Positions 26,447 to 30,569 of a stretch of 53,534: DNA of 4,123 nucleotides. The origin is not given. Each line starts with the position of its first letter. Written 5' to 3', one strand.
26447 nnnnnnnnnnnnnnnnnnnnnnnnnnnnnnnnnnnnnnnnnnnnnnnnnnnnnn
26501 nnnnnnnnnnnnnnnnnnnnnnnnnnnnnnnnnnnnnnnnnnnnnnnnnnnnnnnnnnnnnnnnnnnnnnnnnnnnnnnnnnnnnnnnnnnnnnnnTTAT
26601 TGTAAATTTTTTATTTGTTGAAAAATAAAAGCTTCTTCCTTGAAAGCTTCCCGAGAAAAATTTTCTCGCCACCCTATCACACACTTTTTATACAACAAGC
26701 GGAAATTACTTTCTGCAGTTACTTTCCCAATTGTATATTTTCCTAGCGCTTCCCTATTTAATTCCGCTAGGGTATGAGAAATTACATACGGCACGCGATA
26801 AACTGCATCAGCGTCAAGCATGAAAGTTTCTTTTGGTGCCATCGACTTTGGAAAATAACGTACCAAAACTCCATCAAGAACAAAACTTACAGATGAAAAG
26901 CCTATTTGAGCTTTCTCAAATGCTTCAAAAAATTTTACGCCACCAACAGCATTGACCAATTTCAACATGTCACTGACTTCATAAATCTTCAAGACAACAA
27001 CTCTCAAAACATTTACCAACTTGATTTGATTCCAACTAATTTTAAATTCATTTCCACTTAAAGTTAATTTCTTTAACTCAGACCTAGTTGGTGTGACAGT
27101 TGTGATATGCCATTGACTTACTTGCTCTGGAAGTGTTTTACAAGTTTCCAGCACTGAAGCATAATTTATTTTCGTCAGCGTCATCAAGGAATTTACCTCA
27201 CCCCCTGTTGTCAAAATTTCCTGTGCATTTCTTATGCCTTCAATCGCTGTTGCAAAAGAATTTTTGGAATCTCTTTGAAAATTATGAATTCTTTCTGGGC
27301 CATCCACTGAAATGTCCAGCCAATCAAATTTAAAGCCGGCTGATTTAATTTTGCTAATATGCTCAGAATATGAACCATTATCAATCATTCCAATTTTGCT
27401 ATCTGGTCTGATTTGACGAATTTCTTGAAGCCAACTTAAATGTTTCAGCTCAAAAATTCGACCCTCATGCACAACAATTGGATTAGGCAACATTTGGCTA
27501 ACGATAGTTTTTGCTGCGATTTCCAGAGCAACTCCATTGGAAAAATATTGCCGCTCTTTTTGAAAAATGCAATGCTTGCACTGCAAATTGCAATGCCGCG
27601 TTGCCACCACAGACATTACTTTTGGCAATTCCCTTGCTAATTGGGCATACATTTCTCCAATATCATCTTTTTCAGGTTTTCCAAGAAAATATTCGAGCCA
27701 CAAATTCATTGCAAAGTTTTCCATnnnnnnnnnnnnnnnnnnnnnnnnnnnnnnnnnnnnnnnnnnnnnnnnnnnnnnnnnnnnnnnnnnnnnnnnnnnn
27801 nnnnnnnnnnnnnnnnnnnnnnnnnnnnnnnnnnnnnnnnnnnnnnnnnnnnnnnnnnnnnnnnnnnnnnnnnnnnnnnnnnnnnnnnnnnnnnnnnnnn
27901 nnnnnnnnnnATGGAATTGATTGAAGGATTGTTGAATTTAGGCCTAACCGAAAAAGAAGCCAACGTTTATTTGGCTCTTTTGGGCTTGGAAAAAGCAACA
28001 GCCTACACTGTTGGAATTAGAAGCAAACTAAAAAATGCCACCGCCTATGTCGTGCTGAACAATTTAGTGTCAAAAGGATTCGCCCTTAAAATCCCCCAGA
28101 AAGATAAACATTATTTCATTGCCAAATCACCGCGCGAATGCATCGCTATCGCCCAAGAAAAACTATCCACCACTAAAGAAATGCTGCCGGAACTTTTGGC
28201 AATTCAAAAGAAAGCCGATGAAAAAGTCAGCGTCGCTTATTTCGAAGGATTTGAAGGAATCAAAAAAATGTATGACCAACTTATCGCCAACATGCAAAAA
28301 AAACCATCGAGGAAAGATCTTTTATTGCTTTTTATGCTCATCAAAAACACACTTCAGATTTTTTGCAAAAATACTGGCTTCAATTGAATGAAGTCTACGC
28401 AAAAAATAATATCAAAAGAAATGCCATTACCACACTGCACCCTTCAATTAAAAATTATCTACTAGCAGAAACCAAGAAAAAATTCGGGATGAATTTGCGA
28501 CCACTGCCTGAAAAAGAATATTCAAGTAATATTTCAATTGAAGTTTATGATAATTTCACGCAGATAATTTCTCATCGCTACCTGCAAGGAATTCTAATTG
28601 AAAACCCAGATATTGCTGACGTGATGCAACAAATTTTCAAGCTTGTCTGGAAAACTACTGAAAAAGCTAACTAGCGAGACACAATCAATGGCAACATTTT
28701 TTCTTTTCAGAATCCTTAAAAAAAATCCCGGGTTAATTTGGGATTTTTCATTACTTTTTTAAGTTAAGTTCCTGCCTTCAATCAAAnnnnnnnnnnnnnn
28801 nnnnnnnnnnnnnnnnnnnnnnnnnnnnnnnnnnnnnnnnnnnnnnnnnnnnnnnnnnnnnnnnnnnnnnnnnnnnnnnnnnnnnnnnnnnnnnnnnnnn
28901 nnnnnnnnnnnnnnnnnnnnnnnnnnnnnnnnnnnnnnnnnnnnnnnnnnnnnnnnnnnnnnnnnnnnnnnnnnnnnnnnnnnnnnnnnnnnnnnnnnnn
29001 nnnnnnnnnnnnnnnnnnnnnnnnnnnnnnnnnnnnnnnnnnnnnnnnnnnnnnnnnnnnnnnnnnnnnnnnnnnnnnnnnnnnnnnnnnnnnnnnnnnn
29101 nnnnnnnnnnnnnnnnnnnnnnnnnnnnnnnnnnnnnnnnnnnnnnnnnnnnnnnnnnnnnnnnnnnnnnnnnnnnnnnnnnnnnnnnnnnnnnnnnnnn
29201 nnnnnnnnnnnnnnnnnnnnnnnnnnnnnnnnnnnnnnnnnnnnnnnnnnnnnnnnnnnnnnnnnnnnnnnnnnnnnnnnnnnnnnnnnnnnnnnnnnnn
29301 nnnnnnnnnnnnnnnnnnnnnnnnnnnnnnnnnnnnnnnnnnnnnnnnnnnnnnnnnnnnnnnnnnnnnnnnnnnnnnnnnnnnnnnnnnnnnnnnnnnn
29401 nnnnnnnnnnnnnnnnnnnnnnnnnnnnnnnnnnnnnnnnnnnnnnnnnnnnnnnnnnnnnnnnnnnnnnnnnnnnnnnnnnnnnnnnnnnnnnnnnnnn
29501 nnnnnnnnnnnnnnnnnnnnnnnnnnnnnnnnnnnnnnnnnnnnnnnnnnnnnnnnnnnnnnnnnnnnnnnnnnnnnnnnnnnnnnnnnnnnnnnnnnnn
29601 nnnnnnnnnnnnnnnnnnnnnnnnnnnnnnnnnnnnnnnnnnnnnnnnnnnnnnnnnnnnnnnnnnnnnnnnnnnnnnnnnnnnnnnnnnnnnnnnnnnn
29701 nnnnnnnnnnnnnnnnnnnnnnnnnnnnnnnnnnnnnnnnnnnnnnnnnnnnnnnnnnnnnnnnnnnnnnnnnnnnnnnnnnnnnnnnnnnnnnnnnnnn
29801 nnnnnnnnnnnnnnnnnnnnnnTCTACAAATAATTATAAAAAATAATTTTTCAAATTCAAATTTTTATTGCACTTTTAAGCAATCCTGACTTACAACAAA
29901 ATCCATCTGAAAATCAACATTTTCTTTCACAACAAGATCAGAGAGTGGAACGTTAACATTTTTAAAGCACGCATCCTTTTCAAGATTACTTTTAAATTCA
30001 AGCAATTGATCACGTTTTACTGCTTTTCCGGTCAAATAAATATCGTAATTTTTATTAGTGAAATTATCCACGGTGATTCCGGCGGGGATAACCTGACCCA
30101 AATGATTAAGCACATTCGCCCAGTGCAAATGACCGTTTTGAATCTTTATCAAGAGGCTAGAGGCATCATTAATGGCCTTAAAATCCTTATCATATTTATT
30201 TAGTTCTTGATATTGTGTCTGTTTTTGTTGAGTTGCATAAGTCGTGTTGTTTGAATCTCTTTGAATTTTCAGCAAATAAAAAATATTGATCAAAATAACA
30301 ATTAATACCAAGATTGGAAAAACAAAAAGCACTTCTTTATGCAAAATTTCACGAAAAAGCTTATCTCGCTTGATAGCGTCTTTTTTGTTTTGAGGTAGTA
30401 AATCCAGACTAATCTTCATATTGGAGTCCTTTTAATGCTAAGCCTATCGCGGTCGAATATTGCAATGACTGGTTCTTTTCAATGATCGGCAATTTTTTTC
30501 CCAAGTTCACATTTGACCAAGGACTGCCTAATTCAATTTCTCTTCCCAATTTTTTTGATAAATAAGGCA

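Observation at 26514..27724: Radical SAM enzyme co-transcribed with an uncalled 22-aa Gly/Ser/Asn/Thr-rich repeat peptide: candidate new RiPP-like system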

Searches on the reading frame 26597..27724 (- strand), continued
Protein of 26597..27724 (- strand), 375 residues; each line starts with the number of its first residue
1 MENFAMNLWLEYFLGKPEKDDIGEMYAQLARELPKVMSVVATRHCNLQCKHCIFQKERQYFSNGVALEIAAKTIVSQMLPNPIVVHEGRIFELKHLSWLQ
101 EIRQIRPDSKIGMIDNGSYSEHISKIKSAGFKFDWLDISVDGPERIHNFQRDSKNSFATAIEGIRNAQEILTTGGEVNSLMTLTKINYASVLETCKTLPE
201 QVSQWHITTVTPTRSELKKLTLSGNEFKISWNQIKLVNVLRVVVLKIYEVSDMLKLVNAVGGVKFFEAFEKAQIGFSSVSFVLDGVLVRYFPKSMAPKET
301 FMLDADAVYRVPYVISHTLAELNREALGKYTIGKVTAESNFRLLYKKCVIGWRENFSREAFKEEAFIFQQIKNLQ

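Call 56: find_related_loci(query=A3, collection=genome_contigs, flank=5000)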
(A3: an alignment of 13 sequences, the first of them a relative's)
Query A3 (404 aa) in genome_contigs; peptide patterns used: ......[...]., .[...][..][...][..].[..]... (x = any residue, [..] = any of these).
600 stretches matched a pattern (row limit reached: there are more); 16 encode a relative of the query (tblastn E <= 1e-3); 16 distinct loci.
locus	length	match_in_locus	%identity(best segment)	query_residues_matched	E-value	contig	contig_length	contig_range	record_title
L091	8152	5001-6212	100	1-404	0e+0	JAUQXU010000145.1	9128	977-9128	MAG: Candidatus Brocadia sp. isolate BIN37 contig_95960, whole genome shotgun sequence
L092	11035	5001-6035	45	40-380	5e-98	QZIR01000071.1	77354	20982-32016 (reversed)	MAG: Desulforudis sp. isolate SURF_60 Ga0104751_1000327, whole genome shotgun sequence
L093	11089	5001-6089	42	37-398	9e-97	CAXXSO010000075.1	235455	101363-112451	MAG: uncultured Cohaesibacter sp. isolate 024a460e-e00e-4b9b-a653-832c004b0c67 genome assembly, contig: contig_75, whole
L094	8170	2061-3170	40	30-402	4e-93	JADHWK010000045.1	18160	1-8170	MAG: candidate division KSB1 bacterium isolate BS750m-G25 BS-750m-C4844, whole genome shotgun sequence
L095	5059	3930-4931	37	39-372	4e-79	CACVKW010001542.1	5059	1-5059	Olavius sp. associated proteobacterium Delta 1 isolate mag2:49deedb4-927c-43a8-ad40-04e63e16f3c8 genome assembly, contig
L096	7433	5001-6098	28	40-393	1e-20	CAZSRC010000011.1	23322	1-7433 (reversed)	MAG TPA_asm: uncultured Gammaproteobacteria bacterium isolate SRP192927_co9_113 genome assembly, contig: NODE_1368_lengt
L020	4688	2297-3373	23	31-357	4e-18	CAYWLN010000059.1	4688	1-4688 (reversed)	MAG TPA_asm: uncultured Bdellovibrionales bacterium isolate SRP219642_co7_73 genome assembly, contig: NODE_28978_length_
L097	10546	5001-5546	31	41-223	3e-17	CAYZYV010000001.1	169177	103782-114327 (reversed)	MAG TPA_asm: uncultured Candidatus Saccharibacteria bacterium isolate SRP220891_co1_472 genome assembly, contig: NODE_87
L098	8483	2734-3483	24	44-294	8e-17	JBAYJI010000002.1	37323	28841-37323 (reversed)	MAG: Candidatus Paceibacterota bacterium isolate SO_2016_GW1_52 scaffold02046_OW334_2016, whole genome shotgun sequence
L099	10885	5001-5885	24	39-347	1e-16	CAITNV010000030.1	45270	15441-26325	MAG: Candidatus Taylorbacteria bacterium isolate Umea_bin-01178 genome assembly, contig: bin-01178:30/62, whole genome s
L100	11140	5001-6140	22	2-348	1e-16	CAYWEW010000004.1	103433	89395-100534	MAG TPA_asm: uncultured Candidatus Saccharibacteria bacterium isolate SRP219642_co7_139 genome assembly, contig: NODE_21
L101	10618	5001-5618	23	44-234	6e-16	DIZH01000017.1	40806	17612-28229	MAG TPA_asm: Patescibacteria group bacterium UBA6033 UBA6033_contig_2690, whole genome shotgun sequence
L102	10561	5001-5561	26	59-227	3e-15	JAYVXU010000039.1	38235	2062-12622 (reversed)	MAG: Candidatus Adlerbacteria bacterium isolate GL85_DN_metabinner_15 GL85_DN_metabinner_15_38, whole genome shotgun seq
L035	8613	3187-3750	29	70-246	5e-15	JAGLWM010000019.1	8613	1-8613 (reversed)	MAG: Candidatus Pacearchaeota archaeon isolate RS_12_23 ZL285.bin.23.fa_19, whole genome shotgun sequence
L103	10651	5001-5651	25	36-248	6e-15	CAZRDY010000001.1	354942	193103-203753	MAG TPA_asm: uncultured Gammaproteobacteria bacterium isolate SRP285395_co1_532 genome assembly, contig: NODE_10_length_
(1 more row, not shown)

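Call 69: find_related_loci(query=A1, collection=viral_contigs, flank=5000)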
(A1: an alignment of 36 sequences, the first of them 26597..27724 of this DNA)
Query A1 (375 aa) in viral_contigs; peptide patterns used: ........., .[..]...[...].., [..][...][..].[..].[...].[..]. (x = any residue, [..] = any of these).
66 stretches matched a pattern, but none encodes a relative of the query by tblastn (E <= 1e-3).
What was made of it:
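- Tried and rejected: Phage origin: no relatives on IMG/VR contigs (call 69).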

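Call 75: search_protein_families(library=padloc, proteins=[window:26597-27724:-, L007:5050-5814:-, L033:5797-7011:+, L082:5103-5819:+], max_evalue=0.01)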
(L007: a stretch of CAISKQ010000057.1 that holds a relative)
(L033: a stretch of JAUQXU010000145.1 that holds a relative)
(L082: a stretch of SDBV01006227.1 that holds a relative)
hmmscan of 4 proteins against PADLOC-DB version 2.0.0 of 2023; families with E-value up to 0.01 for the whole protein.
window:26597-27724:- (375 aa): 2 families
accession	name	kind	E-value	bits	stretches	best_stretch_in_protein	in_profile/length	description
PDLC02903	pVip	-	6.8e-05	20.5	1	41-228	6-187/257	Viperins not associated with kinases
PDLC02904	pVip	-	0.0032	15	0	42-228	10-191/262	Viperins associated with kinases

L007:5050-5814:- (254 aa): 0 families

L033:5797-7011:+ (404 aa): 3 families
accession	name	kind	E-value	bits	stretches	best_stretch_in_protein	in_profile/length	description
PDLC02904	pVip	-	3.7e-10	37.8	1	77-278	9-201/262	Viperins associated with kinases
PDLC02903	pVip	-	6.6e-09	33.6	1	77-273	6-193/257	Viperins not associated with kinases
PDLC02905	pVip-kinase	-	0.00015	19.2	1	169-272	283-390/474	Viperin-kinase fusion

L082:5103-5819:+ (238 aa): 0 families
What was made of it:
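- On Prokaryotic viperins (pVip): PADLOC pVip gives only 20.5 bits (call 75).
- There is a weak pVip-like score (call 75).
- Tried and rejected: Defence system: PADLOC gives only a 20-bit pVip-like core match (call 75).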

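Call 76: find_encoding_contigs(protein=P0003, flank=3000, max_places=2)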
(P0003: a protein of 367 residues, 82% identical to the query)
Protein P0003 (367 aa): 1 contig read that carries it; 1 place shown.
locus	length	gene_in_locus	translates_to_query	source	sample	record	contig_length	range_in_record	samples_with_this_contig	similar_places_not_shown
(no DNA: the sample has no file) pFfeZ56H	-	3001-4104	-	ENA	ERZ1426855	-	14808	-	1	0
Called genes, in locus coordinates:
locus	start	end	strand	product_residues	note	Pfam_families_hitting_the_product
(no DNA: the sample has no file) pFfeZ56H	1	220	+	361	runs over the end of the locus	PF11104:PilM_2, PF14450:FtsA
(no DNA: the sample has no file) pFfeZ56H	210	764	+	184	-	PF05137:PilN (weak)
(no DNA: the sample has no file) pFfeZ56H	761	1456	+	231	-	-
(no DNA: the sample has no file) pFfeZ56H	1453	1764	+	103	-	-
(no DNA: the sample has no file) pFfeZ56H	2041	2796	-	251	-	PF01978:TrmB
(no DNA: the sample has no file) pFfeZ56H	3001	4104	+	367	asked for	PF04055:Radical_SAM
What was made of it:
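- For example, no gene is called downstream on the P0003 contig (call 76).
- Tried and rejected: The 82%-identity relative P0003: no DNA was available (call 76).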

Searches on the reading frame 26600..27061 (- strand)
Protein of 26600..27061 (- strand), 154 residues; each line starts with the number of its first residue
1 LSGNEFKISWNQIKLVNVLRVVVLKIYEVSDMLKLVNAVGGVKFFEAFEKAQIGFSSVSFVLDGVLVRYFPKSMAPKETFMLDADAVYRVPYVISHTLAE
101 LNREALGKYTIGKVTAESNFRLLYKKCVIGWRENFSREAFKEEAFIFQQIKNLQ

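Call 59: predict_structure(alignment_id=A2)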
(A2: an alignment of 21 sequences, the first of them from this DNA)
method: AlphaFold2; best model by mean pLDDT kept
length: 154 residues; sequences in the alignment: 21
mean_pLDDT: 89.1   pTM: 0.77
mean pLDDT of the five models: 89.1, 88.9, 88.4, 87.2, 86.5
residues with pLDDT >= 90: 98; 70-90: 41; 50-70: 15; < 50: 0
segments of 3 or more residues with pLDDT < 50: none
pLDDT, mean of each block of 10 residues (from residue 1): 94 97 94 96 96 93 97 77 84 68 73 93 91 90 95 88
secondary structure, 60 per line:
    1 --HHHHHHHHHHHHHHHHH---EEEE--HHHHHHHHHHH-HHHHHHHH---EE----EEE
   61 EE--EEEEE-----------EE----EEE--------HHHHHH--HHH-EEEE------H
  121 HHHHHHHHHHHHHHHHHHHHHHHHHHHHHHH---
elements in order: H3-19 E23-26 H29-39 H41-48 E58-62 E65-69 E87-89 H98-103 E110-113 H120-151
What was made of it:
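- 26600..27061 (-): C-terminal region (residues about 222-375) with no assignable fold. It is conserved across both clades. A separate AF2 model has pLDDT 89 (call 59).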

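Call 62: fold_search(model_id=the predicted structure, library=pdb)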
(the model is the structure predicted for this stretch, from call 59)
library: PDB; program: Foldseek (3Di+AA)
matches with E <= 10: 340; with E <= 0.001: 0
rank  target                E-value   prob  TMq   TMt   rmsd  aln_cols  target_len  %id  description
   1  4nb1_A                5.6e-01  0.20  0.17  0.21   5.1        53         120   11  Crystal Structure of FosB from Staphylococcus aureus at 1.80 Angstrom Resolution with L-Cysteine-Cys9 Disulfide (released 2014-02-26)
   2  2rh0_A                6.0e-01  0.06  0.16  0.18  16.4        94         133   14  Crystal structure of NudC domain-containing protein 2 (13542905) from Mus musculus at 1.95 A resolution (released 2007-10-16)
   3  8r37_A                6.3e-01  0.08  0.18  0.19  13.5       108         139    7  Klebsiella pneumoniae fosfomycin-resistance protein (FosAKP) (released 2024-01-24)
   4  2rh0_B                6.3e-01  0.06  0.16  0.18  16.4        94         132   14  Crystal structure of NudC domain-containing protein 2 (13542905) from Mus musculus at 1.95 A resolution (released 2007-10-16)
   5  6sj6_9                7.2e-01  0.12  0.18  0.22   5.4        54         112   17  Cryo-EM structure of 50S-RsfS complex from Staphylococcus aureus (released 2020-04-08)
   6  5v3d_A                7.2e-01  0.07  0.18  0.19  13.5       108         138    7  Crystal structure of fosfomycin resistance protein from Klebsiella pneumoniae with bound fosfomycin (released 2017-08-30)
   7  4nb2_A                7.7e-01  0.16  0.20  0.25   6.6        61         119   13  Crystal Structure of FosB from Staphylococcus aureus at 1.89 Angstrom Resolution - Apo structure (released 2014-02-26)
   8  4nb0_B                7.7e-01  0.16  0.18  0.21   5.1        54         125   11  Crystal Structure of FosB from Staphylococcus aureus with BS-Cys9 disulfide at 1.62 Angstrom Resolution (released 2014-02-26)
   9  4nb2_B                7.7e-01  0.16  0.17  0.20   5.3        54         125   11  Crystal Structure of FosB from Staphylococcus aureus at 1.89 Angstrom Resolution - Apo structure (released 2014-02-26)
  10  2p7k_A                7.7e-01  0.15  0.20  0.25   7.7        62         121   11  Crystal structure of genomically encoded fosfomycin resistance protein, FosX, from Listeria monocytogenes (hexagonal f (released 2007-07-17)
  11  2p7l_D                7.7e-01  0.13  0.17  0.20   4.9        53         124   11  Crystal structure of monoclinic form of genomically encoded fosfomycin resistance protein, FosX, from Listeria monocyt (released 2007-07-17)
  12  4jd1_B                8.2e-01  0.18  0.19  0.19   4.4        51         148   14  Crystal Structure of Metallothiol Transferase FosB 2 from Bacillus anthracis str. Ames (released 2013-03-20)
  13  5f6q_A                8.2e-01  0.11  0.17  0.19   9.4        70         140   10  Crystal Structure of Metallothiol Transferase from Bacillus anthracis str. Ames (released 2015-12-23)
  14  4jh1_A                9.3e-01  0.13  0.16  0.17   5.6        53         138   15  Crystal Structure of FosB from Bacillus cereus with Zinc and Sulfate at 1.55 A Resolution -SAD Phasing (released 2013-10-02)
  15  2rh0_C                9.3e-01  0.05  0.16  0.18  16.4        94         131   14  Crystal structure of NudC domain-containing protein 2 (13542905) from Mus musculus at 1.95 A resolution (released 2007-10-16)
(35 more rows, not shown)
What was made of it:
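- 26600..27061 (-): The best PDB Foldseek match is E = 0.56 with TM <= 0.25 (call 62).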

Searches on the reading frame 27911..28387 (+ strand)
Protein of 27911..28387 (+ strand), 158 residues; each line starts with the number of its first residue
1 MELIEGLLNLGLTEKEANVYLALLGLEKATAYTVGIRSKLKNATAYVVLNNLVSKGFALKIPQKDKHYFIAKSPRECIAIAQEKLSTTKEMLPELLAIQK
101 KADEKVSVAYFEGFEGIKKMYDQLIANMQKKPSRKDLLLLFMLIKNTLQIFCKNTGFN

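Call 3: search_protein_families(library=pfam, proteins=[window:27911-28387:+], max_evalue=1)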
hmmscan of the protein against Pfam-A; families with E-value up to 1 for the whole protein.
window:27911-28387:+ (158 aa): 3 families
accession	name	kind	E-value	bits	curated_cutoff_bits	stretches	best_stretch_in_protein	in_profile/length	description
PF01978.25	TrmB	-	2.6e-14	53.2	25.6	1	9-72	3-65/68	Sugar-specific transcriptional regulator TrmB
PF18714.6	PI-TkoII_IV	-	0.052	13.7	25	1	87-153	62-130/150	DNA polymerase II intein Domain IV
PF23538.1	Teneurin_ABD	-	0.19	12.3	27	1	32-93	17-77/115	Teneurin antibiotic-binding-like domain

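Call 4: search_protein_families(library=ncbifam, proteins=[window:27911-28387:+], max_evalue=1)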
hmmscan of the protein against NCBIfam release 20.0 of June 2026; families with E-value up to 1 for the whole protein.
window:27911-28387:+ (158 aa): 7 families
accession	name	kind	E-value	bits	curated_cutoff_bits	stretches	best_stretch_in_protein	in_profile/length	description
NF040851.1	tran_reg_TrmB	equivalog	3.1e-05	23.3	600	1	2-123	6-126/338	HTH-type sugar-sensing transcriptional regulator TrmB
NF047390.1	TransRegTrmBL1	equivalog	0.0003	19.9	650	1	2-60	5-63/341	HTH-type sugar sensing transcriptional regulator TrmBL1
NF041141.1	tran_reg_TrmBL2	equivalog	0.00039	20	530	1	7-105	13-105/264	HTH-type transcriptional regulator TrmBL2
NF053606.1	Sta1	subfamily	0.0011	19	80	1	11-65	17-71/100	Sta1 family transcriptional regulator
NF053756.1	MreA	equivalog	0.012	15.4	100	1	2-58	5-61/110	MreA family transcriptional regulator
NF040939.2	trans_reg_lrs14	equivalog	0.029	14.4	90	1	11-65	18-73/103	Lrs14 family HTH-type transcriptional regulator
NF003936.2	PRK05445.1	equivalog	0.055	13.8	90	1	41-118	24-101/166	YfbU family protein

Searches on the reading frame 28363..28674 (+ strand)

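Call 3: search_protein_families(library=pfam, proteins=[window:28363-28674:+], max_evalue=1)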
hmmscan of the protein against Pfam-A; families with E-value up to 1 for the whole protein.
window:28363-28674:+ (103 aa): 1 family
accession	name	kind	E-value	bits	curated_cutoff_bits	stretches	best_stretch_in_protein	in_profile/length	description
PF11951.13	Fungal_trans_2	-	0.16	11.2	21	1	19-98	221-302/384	Fungal specific transcription factor domain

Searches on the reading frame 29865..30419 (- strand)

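Call 71: search_protein_families(library=pfam, proteins=[window:29865-30419:-], max_evalue=0.001)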
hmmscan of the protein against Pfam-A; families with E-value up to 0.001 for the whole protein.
window:29865-30419:- (184 aa): 1 family
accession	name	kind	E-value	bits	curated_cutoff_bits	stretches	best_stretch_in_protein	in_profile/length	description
PF05137.18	PilN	-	1.8e-06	28.3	22.8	1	103-174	2-76/78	Fimbrial assembly protein (PilN)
